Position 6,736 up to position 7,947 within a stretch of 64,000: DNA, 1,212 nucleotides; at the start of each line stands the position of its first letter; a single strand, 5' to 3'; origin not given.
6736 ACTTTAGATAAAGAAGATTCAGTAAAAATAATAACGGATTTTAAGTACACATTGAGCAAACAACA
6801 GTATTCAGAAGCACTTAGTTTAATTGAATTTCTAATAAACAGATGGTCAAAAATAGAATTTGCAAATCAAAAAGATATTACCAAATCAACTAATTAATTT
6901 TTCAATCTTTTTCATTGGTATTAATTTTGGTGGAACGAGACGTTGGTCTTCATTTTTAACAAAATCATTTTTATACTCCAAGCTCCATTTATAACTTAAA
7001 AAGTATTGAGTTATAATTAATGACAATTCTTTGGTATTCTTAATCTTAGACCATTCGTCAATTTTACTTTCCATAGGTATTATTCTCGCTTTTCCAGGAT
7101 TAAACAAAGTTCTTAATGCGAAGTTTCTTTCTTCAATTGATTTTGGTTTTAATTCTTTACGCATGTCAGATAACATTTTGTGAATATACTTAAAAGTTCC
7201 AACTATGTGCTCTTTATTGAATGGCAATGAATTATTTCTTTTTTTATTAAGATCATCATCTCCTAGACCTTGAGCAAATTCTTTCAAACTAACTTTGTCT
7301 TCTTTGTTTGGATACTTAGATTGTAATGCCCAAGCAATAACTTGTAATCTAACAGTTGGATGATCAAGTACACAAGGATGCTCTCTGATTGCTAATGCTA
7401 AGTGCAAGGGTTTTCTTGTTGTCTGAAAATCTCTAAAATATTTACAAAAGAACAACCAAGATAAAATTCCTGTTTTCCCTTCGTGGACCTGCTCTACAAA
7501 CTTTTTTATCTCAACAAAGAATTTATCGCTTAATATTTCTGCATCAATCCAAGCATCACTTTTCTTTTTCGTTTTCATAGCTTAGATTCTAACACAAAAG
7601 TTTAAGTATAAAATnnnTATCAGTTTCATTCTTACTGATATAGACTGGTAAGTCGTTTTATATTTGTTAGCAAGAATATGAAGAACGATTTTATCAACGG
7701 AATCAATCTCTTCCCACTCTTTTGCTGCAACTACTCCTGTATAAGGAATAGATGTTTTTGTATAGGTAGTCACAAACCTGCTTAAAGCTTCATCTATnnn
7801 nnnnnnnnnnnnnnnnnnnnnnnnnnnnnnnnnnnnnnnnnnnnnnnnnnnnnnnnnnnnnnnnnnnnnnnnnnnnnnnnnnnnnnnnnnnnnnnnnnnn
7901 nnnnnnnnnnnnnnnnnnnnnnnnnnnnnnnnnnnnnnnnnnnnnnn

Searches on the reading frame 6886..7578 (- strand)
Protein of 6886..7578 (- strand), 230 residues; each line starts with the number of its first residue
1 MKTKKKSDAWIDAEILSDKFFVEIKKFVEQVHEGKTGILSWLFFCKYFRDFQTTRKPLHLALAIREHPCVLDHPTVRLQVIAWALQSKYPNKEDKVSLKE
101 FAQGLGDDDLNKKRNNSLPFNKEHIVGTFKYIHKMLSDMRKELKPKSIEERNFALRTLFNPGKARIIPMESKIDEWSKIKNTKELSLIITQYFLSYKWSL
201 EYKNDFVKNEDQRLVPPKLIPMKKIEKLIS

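Call 4: search_protein_families(library=pfam, proteins=[window:6886-7578:-], max_evalue=1)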
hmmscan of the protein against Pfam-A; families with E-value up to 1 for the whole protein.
window:6886-7578:- (230 aa): 0 families

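Call 5: search_protein_families(library=ncbifam, proteins=[window:6886-7578:-], max_evalue=1)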
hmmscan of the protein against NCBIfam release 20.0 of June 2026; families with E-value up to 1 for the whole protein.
window:6886-7578:- (230 aa): 0 families

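Call 6: search_protein_families(library=padloc, proteins=[window:6886-7578:-], max_evalue=1)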
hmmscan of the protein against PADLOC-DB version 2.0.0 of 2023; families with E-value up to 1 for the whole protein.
window:6886-7578:- (230 aa): 0 families

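Call 7: search_protein_families(library=phrogs, proteins=[window:6886-7578:-], max_evalue=1)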
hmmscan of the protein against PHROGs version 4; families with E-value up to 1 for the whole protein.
window:6886-7578:- (230 aa): 0 families

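Call 15: find_homologous_proteins(query=window:6886-7578:-, max_evalue=0.001)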
Query window:6886-7578:- (230 aa): 58 proteins with E <= 0.001 among 231 candidates.
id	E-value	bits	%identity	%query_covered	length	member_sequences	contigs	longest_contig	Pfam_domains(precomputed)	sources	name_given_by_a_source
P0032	9.0e-149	511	100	100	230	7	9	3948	-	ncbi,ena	-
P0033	2.2e-127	441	85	100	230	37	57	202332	-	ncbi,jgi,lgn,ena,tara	jgi:hypothetical protein|tara:strand:+ start:8782 stop:9474 length:693 start_codon:yes stop_codon:ye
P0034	5.3e-122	424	81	99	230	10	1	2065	-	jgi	jgi:hypothetical protein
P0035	8.3e-121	420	83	97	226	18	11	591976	-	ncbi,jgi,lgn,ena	-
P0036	2.8e-114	399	78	100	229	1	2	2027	-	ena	-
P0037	5.5e-114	398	77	100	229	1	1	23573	-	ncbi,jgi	jgi:hypothetical protein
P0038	5.7e-114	398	77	100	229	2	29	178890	-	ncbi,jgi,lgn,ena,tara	tara:strand:- start:5398 stop:6087 length:690 start_codon:yes stop_codon:yes gene_type:complete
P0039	7.5e-114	397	77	100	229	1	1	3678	-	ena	-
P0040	1.1e-113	397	77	100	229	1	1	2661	-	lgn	-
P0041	1.1e-113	397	77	100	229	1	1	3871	-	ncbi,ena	-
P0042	1.5e-113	396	77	100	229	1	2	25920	-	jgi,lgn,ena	-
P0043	1.5e-113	396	77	100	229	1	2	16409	-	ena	-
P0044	1.5e-113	396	77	100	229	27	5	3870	-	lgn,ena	-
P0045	1.6e-113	396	77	100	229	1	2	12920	-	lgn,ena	-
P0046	1.8e-113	396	77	100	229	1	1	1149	-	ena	-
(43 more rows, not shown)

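Call 36: search_solved_structures(query=A2, max_evalue=10)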
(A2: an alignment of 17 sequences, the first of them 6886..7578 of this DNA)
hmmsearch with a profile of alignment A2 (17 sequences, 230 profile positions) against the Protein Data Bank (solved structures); distinct sequences matched with E-value up to 10: 5.
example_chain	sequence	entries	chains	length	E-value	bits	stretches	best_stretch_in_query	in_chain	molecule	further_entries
5a1m_A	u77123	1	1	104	0.44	13.2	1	54-114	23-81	ADSEVERIN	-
5oj8_A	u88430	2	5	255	0.74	12.5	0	49-77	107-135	Kinesin light chain 1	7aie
7ai4_A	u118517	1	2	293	1.1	11.9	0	49-78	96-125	Isoform C of Kinesin light chain 1,Isoform C of Kinesin light chain 1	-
3nf1_A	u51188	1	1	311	1.2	11.8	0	49-78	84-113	Kinesin light chain 1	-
9yfl_B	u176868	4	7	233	1.3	11.6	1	176-223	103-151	H/ACA ribonucleoprotein complex subunit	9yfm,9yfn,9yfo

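Call 38: find_related_loci(query=A2, collection=viral_contigs, flank=8000)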
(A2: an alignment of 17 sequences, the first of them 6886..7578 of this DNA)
Query A2 (230 aa) in viral_contigs; peptide patterns used: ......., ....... (x = any residue, [..] = any of these).
90 stretches matched a pattern, but none encodes a relative of the query by tblastn (E <= 1e-3).

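Call 61: predict_structure(alignment_id=A2)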
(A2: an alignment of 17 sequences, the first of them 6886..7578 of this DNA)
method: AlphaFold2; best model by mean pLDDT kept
length: 230 residues; sequences in the alignment: 17
mean_pLDDT: 72.4   pTM: 0.47
mean pLDDT of the five models: 72.4, 60.5, 58.1, 57.5, 55.9
residues with pLDDT >= 90: 14; 70-90: 129; 50-70: 59; < 50: 28
segments of 3 or more residues with pLDDT < 50: 1-5, 101-116, 161-167
pLDDT, mean of each block of 10 residues (from residue 1): 52 88 84 62 85 84 81 84 68 59 40 50 79 85 86 76 48 85 90 77 59 62 80
secondary structure, 60 per line:
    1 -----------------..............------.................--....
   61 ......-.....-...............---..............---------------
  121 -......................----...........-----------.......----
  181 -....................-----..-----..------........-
elements in order: H18-31 H38-54 H57-66 H68-72 H74-88 H92-105 H122-143 H148-158 H170-176 H182-201 H222-229

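Call 63: fold_search(model_id=the predicted structure, library=pdb)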
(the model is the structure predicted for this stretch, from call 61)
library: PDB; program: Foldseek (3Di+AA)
matches with E <= 10: 57; with E <= 0.001: 0
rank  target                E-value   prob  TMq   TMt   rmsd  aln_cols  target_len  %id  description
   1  4ur9_B                1.8e+00  0.05  0.14  0.08  13.8       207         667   12  Structure of ligand bound glycosylhydrolase (released 2015-02-25)
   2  4yoo_A                2.4e+00  0.05  0.16  0.12  17.3       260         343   13  p107 pocket domain in complex with LIN52 P29A peptide (released 2015-05-13)
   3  3my1_B                2.7e+00  0.06  0.18  0.17  17.6       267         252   10  Structure of CDK9/cyclinT1 in complex with DRB (released 2010-09-29)
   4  8w6y                  3.1e+00  0.06  0.19  0.20  19.2       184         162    9  Ferritin from Ureaplasma diversum soaking in Fe2+ solution for 10 min (released 2024-06-12)
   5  4or5_G                3.1e+00  0.06  0.18  0.17  17.2       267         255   10  Crystal structure of HIV-1 Tat complexed with human P-TEFb and AFF4 (released 2014-04-16)
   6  5abf_B                3.1e+00  0.04  0.14  0.08  13.7       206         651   14  Structure of GH84 with ligand (released 2015-11-18)
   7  2wzi_B                3.5e+00  0.04  0.15  0.08  13.8       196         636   12  BtGH84 D243N in complex with 5F-oxazoline (released 2010-01-26)
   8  2w4x                  3.7e+00  0.04  0.14  0.09  13.0       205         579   13  BtGH84 in complex with STZ (released 2009-02-24)
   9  7vp8                  3.8e+00  0.06  0.20  0.24  19.0       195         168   12  Crystal structure of ferritin from Ureaplasma urealyticum (released 2022-08-24)
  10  2wzi_A                3.8e+00  0.03  0.13  0.08  13.4       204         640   15  BtGH84 D243N in complex with 5F-oxazoline (released 2010-01-26)
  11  5abg_B                3.8e+00  0.03  0.14  0.08  13.1       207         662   13  Structure of GH84 with ligand (released 2015-11-18)
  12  4or5_B                4.0e+00  0.04  0.18  0.18  16.8       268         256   10  Crystal structure of HIV-1 Tat complexed with human P-TEFb and AFF4 (released 2014-04-16)
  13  1is2_A                4.2e+00  0.03  0.15  0.08  20.9       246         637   15  Crystal Structure of Peroxisomal Acyl-CoA Oxidase-II from Rat Liver (released 2002-04-10)
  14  5fl1_A                4.2e+00  0.03  0.13  0.07  14.6       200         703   14  Structure of a hydrolase with an inhibitor (released 2016-08-31)
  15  1w07_A                4.2e+00  0.02  0.14  0.06  22.0       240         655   12  Arabidopsis thaliana acyl-CoA oxidase 1 (released 2004-12-15)
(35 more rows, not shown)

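Call 90: search_dna_similar(query=window:6886-7578:-, collection=phages, mode=protein, max_evalue=0.01)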
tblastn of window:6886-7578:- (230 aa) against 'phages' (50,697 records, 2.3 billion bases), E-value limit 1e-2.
No match.

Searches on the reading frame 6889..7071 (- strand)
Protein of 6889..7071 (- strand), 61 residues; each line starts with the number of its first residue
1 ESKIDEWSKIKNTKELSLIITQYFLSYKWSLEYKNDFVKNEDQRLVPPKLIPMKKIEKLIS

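Call 86: search_protein_families(library=pfam, proteins=[window:6889-7071:-], max_evalue=10)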
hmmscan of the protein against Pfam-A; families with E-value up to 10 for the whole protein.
seq(61 aa): 0 families

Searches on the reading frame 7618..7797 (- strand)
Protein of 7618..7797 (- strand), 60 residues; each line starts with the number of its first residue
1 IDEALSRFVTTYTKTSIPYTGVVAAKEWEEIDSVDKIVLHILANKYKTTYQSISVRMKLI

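Call 83: search_protein_families(library=pfam, proteins=[window:7618-7797:-], max_evalue=10)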
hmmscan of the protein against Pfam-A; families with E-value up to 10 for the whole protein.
seq(60 aa): 1 family
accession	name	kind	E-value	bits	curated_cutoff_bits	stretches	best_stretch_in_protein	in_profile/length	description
PF19071.5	DUF5767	-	0.12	12.9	26.9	1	28-60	37-67/84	Family of unknown function (DUF5767)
